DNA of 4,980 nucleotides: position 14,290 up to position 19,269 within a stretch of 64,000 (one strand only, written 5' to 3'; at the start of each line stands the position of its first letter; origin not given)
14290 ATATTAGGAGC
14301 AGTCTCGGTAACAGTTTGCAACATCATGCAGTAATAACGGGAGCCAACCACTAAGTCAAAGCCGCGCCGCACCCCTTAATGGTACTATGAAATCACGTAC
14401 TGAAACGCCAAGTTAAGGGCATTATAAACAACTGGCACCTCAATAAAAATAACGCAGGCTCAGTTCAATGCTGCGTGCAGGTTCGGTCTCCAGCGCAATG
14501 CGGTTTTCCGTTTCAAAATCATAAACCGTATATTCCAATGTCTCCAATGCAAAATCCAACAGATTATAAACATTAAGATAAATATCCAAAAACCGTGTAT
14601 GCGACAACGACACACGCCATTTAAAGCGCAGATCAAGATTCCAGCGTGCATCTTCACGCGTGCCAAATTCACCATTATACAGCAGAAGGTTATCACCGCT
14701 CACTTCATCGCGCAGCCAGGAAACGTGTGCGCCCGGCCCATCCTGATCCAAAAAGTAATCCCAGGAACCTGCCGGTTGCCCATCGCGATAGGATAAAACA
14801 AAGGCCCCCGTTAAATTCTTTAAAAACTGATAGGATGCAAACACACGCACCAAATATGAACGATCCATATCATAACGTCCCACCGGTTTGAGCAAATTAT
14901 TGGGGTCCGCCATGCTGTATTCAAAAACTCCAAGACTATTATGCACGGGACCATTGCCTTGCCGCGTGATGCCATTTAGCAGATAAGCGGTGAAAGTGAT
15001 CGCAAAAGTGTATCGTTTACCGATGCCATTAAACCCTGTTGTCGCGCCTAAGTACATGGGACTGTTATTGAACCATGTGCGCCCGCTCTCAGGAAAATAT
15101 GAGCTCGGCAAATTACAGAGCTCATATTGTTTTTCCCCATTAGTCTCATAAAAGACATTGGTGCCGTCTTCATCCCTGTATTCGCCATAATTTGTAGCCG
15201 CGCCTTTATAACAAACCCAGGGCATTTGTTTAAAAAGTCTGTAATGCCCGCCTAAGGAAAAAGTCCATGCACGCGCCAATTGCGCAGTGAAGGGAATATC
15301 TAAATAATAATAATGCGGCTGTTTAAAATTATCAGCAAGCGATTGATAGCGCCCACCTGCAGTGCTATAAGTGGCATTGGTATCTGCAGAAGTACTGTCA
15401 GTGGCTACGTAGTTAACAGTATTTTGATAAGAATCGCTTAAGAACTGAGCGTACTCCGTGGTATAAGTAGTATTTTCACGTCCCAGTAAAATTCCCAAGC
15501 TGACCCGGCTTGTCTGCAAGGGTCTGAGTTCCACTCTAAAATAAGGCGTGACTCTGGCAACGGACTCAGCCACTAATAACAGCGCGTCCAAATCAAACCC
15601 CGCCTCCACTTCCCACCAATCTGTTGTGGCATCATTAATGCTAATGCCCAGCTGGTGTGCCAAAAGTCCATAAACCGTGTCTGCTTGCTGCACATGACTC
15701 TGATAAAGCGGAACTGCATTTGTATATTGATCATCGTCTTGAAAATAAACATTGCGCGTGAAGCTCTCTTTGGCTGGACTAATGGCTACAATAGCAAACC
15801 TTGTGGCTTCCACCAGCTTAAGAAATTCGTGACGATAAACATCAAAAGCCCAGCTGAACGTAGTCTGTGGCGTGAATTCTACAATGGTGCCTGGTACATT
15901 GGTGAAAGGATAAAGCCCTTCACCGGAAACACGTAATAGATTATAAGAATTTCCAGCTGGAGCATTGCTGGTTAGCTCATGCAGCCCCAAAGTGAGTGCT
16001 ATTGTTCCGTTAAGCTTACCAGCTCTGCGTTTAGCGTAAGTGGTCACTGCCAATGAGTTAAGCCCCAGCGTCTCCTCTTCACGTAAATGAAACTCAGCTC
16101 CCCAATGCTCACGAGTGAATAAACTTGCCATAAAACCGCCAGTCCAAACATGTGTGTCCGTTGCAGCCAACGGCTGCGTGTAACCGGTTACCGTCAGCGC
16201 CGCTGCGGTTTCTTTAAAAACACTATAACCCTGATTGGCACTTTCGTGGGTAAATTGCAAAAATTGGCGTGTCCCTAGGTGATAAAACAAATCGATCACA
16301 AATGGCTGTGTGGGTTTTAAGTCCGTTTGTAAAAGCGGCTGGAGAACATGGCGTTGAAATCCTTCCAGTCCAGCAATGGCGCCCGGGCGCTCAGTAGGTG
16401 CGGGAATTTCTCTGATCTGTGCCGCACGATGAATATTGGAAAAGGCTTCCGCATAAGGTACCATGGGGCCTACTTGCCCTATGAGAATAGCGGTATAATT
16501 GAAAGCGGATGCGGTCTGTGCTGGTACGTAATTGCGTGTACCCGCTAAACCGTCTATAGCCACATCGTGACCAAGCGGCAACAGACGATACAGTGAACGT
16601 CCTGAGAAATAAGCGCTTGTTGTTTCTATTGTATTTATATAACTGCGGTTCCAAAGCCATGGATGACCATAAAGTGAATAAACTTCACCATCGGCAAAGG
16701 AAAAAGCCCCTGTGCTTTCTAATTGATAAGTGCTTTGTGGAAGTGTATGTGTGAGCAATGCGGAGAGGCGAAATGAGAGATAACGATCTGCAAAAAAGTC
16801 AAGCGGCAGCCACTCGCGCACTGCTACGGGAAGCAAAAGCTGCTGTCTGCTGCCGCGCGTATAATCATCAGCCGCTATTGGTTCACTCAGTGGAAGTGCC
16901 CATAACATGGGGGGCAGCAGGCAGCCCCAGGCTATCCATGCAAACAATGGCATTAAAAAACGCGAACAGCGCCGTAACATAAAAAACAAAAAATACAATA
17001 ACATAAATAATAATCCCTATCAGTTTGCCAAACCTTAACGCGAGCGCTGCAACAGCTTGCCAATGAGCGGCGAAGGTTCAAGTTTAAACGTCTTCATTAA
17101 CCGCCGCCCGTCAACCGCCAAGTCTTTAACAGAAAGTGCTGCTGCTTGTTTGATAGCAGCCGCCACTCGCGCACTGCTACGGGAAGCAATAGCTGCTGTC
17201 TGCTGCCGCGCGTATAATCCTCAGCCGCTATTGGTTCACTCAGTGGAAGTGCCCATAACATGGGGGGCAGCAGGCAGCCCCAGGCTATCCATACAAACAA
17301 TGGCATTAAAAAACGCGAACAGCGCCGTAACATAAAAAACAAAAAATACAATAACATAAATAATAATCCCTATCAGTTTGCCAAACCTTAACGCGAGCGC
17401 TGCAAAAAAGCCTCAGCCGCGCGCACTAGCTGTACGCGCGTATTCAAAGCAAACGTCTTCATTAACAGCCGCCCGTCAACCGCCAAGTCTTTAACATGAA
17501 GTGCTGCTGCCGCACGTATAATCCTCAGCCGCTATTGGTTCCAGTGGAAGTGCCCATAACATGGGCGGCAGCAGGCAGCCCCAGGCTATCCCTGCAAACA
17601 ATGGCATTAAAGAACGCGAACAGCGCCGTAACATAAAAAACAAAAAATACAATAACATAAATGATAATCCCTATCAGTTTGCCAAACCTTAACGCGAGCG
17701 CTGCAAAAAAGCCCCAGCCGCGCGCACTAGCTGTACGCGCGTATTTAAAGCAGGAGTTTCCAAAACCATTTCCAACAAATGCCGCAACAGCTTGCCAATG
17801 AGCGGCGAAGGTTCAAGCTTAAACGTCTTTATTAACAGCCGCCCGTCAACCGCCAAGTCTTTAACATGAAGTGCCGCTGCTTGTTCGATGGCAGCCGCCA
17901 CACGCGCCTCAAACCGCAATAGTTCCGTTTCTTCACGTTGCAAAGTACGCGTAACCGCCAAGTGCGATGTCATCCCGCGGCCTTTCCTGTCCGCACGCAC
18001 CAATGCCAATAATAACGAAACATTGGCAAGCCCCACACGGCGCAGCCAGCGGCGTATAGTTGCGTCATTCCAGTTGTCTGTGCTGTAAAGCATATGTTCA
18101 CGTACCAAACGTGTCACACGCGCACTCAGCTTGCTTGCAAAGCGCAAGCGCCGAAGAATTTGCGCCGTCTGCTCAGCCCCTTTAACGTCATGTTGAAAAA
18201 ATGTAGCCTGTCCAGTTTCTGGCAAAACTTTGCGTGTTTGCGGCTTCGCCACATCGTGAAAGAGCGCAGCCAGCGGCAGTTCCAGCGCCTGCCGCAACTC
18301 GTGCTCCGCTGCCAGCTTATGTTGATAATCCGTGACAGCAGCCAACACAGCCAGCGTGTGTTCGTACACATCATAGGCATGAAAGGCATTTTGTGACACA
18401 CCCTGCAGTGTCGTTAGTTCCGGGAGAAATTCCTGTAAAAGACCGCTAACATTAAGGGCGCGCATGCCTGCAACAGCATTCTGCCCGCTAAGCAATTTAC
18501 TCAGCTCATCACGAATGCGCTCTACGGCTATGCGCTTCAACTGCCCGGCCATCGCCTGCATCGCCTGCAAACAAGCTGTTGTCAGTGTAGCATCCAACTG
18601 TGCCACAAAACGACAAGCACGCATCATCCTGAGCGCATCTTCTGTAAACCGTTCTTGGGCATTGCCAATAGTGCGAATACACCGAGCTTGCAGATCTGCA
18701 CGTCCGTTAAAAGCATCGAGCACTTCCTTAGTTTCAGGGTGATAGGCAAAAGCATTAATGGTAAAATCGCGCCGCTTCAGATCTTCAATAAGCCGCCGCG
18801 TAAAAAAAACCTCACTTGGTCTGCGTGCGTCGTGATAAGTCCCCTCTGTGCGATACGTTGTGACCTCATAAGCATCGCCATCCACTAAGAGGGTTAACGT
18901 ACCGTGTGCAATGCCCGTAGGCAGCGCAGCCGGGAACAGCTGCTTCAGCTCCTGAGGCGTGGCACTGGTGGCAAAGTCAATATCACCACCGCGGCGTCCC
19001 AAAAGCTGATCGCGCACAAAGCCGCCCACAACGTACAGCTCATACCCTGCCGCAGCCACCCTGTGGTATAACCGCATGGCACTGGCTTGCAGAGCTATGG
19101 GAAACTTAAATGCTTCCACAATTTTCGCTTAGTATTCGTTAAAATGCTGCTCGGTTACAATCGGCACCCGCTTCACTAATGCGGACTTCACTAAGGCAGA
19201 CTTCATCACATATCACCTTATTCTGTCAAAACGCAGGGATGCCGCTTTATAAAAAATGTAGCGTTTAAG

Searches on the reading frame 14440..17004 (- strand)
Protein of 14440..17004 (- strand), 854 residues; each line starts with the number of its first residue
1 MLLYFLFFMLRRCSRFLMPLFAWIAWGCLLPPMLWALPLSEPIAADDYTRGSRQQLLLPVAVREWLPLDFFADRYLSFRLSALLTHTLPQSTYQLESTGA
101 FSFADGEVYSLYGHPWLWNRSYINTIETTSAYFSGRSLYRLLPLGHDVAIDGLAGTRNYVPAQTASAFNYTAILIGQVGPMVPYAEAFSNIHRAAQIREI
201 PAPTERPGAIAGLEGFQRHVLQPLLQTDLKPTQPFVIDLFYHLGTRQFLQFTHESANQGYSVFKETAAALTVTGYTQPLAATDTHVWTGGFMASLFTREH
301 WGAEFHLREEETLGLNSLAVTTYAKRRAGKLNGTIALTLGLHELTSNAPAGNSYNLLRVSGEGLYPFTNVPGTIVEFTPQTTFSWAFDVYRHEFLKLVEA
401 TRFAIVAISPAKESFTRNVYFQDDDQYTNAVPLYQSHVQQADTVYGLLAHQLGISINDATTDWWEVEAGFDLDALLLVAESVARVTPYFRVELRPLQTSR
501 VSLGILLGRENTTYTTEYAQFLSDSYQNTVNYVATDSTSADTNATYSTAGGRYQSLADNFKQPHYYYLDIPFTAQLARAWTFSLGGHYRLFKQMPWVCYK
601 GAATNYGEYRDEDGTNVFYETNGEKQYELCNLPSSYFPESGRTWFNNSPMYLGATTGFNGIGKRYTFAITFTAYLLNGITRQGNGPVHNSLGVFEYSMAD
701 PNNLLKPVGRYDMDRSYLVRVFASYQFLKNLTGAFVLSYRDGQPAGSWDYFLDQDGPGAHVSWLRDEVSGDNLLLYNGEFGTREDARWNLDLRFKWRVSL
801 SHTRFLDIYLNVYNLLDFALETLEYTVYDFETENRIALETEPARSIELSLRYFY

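Call 41: search_protein_families(library=pfam, proteins=[window:14440-17004:-], max_evalue=0.00001)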
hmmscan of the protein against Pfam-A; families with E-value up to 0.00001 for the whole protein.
window:14440-17004:- (854 aa): 0 families

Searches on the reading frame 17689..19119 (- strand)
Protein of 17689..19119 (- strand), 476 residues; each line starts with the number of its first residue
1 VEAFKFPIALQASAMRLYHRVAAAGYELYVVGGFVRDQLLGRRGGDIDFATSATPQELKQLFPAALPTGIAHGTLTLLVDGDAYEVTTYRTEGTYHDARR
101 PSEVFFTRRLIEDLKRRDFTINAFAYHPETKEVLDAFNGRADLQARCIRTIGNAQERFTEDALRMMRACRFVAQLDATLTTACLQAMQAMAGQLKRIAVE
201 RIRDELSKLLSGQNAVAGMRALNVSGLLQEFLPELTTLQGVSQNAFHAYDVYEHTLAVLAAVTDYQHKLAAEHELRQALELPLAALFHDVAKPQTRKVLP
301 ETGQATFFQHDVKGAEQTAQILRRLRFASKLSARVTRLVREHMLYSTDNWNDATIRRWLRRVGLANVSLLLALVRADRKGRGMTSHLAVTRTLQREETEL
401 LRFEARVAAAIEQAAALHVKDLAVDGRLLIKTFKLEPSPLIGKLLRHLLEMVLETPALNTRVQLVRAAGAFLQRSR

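Call 41: search_protein_families(library=pfam, proteins=[window:17689-19119:-], max_evalue=0.00001)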
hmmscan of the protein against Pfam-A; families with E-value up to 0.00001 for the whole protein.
window:17689-19119:- (476 aa): 4 families
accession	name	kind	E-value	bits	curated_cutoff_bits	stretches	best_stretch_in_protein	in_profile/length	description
PF01743.26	PolyA_pol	-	4.9e-37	127.5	23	1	28-149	1-126/126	Poly A polymerase head domain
PF12627.12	PolyA_pol_RNAbd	-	4.5e-16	58.8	22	1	179-236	4-61/64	Probable RNA and SrmB- binding site of polymerase A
PF13735.12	tRNA_NucTran2_2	-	5.2e-09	36.7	27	1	312-465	17-146/149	tRNA nucleotidyltransferase domain 2 putative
PF01966.28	HD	-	1e-08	35.9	22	1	251-346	1-89/116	HD domain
